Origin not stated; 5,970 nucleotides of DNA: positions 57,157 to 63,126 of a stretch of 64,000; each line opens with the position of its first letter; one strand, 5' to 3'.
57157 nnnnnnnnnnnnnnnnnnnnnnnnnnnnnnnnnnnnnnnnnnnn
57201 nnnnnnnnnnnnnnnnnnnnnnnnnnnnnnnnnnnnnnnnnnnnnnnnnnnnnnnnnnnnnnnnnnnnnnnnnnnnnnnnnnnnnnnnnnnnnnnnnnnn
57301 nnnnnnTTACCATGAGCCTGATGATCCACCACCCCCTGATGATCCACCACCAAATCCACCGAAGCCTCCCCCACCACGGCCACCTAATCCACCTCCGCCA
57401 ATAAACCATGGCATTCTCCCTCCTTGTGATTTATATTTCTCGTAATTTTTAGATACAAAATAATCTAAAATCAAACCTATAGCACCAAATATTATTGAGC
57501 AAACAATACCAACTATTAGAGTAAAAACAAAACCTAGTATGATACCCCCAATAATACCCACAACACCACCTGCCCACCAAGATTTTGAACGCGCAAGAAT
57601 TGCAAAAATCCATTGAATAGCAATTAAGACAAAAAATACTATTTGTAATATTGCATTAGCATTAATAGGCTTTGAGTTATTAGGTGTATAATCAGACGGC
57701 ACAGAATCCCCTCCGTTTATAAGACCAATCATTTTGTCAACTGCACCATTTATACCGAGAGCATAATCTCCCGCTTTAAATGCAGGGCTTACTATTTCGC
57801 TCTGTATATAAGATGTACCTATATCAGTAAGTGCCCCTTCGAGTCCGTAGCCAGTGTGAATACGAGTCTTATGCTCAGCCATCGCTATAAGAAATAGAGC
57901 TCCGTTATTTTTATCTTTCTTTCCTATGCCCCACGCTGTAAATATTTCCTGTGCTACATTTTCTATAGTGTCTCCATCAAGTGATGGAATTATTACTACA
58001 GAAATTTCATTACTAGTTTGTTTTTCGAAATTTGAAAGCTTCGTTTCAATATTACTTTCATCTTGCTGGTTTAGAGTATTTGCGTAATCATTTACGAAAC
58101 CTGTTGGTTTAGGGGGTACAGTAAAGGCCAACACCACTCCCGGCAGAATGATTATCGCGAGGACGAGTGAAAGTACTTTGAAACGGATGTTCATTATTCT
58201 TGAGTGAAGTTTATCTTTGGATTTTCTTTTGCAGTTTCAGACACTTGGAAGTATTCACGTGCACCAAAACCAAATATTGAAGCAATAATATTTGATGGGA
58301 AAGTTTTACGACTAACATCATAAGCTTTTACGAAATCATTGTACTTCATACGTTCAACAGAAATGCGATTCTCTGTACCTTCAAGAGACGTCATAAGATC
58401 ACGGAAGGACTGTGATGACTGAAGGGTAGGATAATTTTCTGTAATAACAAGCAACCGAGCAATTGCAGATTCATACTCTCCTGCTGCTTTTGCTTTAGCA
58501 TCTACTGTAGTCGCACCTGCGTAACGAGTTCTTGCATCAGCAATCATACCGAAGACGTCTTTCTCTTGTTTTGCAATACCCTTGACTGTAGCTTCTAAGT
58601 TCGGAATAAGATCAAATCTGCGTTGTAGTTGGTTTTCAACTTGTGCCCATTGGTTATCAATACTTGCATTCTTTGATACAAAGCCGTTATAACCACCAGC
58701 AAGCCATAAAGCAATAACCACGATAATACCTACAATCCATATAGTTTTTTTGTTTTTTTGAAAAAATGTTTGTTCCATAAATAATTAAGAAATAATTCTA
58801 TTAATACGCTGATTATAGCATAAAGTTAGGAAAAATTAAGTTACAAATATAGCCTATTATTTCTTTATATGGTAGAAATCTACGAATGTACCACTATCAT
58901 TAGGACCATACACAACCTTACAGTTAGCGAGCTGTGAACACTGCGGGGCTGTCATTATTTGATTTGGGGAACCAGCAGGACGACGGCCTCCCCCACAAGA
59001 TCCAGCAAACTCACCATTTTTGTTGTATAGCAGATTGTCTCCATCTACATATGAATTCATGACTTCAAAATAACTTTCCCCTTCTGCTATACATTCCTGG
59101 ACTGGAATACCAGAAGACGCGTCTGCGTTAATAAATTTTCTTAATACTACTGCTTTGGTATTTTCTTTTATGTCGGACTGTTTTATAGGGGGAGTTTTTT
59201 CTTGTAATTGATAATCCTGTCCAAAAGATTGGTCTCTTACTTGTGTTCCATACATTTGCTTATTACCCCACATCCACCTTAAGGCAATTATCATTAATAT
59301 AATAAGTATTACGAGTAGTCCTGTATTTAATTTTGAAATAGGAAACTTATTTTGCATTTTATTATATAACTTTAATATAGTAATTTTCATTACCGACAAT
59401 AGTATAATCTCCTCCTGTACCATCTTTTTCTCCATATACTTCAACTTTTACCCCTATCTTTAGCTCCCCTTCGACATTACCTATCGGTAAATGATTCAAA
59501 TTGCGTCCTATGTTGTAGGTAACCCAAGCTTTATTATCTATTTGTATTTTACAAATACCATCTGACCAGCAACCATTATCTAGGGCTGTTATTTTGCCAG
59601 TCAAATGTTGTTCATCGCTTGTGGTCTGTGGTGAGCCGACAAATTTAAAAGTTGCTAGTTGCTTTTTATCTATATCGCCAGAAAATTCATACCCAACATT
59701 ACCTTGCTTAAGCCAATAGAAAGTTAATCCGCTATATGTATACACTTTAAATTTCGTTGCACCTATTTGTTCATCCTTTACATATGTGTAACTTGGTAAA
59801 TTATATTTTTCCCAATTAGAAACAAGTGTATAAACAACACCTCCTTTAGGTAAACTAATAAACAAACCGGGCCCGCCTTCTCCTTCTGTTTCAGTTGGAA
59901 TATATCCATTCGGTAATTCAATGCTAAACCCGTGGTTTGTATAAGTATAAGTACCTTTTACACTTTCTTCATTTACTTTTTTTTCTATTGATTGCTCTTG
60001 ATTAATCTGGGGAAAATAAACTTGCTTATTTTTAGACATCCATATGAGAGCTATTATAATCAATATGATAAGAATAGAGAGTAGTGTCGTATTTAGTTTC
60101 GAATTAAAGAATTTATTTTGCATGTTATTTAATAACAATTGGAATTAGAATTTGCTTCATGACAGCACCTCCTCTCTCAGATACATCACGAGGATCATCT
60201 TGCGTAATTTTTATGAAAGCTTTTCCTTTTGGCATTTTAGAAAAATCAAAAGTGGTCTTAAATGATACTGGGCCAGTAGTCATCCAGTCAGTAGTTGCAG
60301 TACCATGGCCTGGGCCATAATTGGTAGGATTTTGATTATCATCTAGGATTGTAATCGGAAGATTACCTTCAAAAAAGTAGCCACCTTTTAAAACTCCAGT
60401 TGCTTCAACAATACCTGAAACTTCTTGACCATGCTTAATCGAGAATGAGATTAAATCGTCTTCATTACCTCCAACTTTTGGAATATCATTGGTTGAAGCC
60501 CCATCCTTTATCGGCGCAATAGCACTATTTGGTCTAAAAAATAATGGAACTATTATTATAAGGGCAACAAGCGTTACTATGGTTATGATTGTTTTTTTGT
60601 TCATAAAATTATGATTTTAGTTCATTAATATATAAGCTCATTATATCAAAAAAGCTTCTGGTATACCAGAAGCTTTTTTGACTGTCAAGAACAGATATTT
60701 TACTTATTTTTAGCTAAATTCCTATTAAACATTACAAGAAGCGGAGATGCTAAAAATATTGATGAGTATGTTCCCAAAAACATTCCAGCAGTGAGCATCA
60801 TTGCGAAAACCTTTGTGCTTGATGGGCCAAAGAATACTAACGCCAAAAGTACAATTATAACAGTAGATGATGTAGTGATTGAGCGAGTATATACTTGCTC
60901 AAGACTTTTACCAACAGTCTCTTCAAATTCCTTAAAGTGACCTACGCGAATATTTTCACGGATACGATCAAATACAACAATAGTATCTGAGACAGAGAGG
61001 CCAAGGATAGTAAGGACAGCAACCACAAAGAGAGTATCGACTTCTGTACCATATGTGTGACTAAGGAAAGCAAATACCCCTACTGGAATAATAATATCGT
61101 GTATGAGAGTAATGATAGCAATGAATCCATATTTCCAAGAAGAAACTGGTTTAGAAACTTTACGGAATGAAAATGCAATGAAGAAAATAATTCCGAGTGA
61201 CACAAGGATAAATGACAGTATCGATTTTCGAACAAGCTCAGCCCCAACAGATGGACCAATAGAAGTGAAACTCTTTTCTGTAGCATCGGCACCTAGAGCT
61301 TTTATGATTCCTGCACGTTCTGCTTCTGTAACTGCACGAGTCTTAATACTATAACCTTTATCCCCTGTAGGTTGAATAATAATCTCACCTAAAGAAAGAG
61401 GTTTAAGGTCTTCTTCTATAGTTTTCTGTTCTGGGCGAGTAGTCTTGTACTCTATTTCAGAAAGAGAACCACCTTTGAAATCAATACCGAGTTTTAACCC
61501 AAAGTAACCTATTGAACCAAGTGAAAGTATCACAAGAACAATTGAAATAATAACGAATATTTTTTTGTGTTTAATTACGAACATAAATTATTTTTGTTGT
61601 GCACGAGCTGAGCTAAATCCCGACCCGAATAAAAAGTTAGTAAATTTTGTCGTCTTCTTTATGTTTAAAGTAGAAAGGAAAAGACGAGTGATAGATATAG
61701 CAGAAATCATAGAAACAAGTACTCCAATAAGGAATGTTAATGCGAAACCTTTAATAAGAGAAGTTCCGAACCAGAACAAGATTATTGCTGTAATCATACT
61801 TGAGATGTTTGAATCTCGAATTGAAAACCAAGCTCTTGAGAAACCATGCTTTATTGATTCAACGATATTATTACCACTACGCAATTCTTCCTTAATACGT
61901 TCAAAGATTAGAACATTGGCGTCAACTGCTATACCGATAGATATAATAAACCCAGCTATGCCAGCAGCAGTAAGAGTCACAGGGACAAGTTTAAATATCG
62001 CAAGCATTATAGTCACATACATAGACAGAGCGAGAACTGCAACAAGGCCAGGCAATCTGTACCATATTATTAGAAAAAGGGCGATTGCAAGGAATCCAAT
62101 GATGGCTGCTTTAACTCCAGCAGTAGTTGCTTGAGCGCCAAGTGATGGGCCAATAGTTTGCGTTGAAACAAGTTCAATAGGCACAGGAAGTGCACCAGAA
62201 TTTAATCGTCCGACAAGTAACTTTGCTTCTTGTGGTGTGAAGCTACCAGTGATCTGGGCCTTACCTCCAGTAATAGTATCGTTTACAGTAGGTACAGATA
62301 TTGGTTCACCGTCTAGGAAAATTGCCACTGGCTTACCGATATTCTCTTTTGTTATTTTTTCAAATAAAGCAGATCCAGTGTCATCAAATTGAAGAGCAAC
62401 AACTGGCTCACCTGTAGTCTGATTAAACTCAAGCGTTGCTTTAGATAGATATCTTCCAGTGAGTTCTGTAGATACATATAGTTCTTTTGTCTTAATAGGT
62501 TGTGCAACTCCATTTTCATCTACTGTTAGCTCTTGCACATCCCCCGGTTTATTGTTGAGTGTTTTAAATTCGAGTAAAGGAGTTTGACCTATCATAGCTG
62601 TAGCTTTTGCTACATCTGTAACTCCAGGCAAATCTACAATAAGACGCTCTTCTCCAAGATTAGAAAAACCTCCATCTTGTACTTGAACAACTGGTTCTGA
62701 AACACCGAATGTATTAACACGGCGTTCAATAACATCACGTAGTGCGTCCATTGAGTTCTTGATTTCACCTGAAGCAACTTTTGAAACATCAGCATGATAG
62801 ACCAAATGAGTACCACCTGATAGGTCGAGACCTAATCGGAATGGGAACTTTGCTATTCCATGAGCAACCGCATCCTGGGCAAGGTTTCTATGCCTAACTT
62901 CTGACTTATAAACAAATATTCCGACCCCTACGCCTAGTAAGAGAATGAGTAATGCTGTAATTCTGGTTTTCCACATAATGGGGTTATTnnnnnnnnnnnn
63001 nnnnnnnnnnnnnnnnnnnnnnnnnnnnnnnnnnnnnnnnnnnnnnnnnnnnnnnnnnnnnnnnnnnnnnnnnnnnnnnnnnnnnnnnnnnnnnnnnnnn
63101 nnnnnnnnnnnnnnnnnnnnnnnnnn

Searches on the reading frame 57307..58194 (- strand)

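Call 56: search_protein_families(library=pfam, proteins=[window:57307-58194:-], max_evalue=0.00001)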
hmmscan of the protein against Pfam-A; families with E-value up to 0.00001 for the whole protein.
window:57307-58194:- (295 aa): 1 family
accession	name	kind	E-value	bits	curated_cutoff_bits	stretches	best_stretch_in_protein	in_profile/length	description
PF04536.20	TPM_phosphatase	-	1.9e-41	141.4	22.1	1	34-156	1-123/125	TPM domain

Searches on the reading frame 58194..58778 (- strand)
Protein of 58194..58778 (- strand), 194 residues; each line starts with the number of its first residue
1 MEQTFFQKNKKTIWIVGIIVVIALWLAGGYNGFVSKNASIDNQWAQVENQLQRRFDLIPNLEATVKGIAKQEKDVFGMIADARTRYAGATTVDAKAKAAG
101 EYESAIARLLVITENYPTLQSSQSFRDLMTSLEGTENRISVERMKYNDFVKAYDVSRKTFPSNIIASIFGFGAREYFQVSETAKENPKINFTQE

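Call 57: search_protein_families(library=pfam, proteins=[window:58194-58778:-], max_evalue=0.00001)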
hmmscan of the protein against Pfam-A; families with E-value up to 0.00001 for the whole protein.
window:58194-58778:- (194 aa): 1 family
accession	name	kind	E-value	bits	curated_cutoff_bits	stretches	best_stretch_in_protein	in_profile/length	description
PF04011.17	LemA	-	7.6e-54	182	26.2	1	43-191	1-149/149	LemA family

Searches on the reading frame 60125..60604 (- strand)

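Call 57: search_protein_families(library=pfam, proteins=[window:60125-60604:-], max_evalue=0.00001)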
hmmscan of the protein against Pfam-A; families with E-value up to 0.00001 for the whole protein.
window:60125-60604:- (159 aa): 1 family
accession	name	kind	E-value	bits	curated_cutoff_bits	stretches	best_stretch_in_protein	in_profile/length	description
PF10648.15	Gmad2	-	7.7e-07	29.8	25.7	1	58-141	9-85/86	Immunoglobulin-like domain of bacterial spore germination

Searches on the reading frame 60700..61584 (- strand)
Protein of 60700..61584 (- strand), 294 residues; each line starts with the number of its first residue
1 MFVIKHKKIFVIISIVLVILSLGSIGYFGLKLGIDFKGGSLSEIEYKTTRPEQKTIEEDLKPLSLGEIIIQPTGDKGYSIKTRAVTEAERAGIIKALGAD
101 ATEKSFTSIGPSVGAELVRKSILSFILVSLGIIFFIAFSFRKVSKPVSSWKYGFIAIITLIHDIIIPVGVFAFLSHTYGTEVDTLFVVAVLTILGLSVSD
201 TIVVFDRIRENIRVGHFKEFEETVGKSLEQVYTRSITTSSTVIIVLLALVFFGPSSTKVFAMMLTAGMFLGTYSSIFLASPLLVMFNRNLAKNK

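Call 57: search_protein_families(library=pfam, proteins=[window:60700-61584:-], max_evalue=0.00001)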
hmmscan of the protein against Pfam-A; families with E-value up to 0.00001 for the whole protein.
window:60700-61584:- (294 aa): 2 families
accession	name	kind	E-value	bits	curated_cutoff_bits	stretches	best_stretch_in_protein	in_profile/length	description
PF02355.23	SecD_SecF_C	-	3.9e-47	160.6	20.5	1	94-287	6-187/189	Protein export membrane protein SecD/SecF, C-terminal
PF07549.19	Sec_GG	-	3.6e-06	26.8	20.3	1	28-49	6-27/28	SecD/SecF GG Motif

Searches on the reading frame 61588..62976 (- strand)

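Call 57: search_protein_families(library=pfam, proteins=[window:61588-62976:-], max_evalue=0.00001)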
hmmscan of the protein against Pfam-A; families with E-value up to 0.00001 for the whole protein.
window:61588-62976:- (462 aa): 3 families
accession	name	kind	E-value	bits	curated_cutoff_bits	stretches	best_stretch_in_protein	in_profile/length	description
PF22599.2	SecDF_P1_head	-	5.6e-31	107.2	27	1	169-265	18-114/114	SecDF, P1 head subdomain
PF02355.23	SecD_SecF_C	-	1.9e-18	67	20.5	1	267-435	13-184/189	Protein export membrane protein SecD/SecF, C-terminal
PF21760.3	SecD_1st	-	3e-17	62.3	27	1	76-141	1-59/60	Protein translocase subunit SecDF, P1 domain, N-terminal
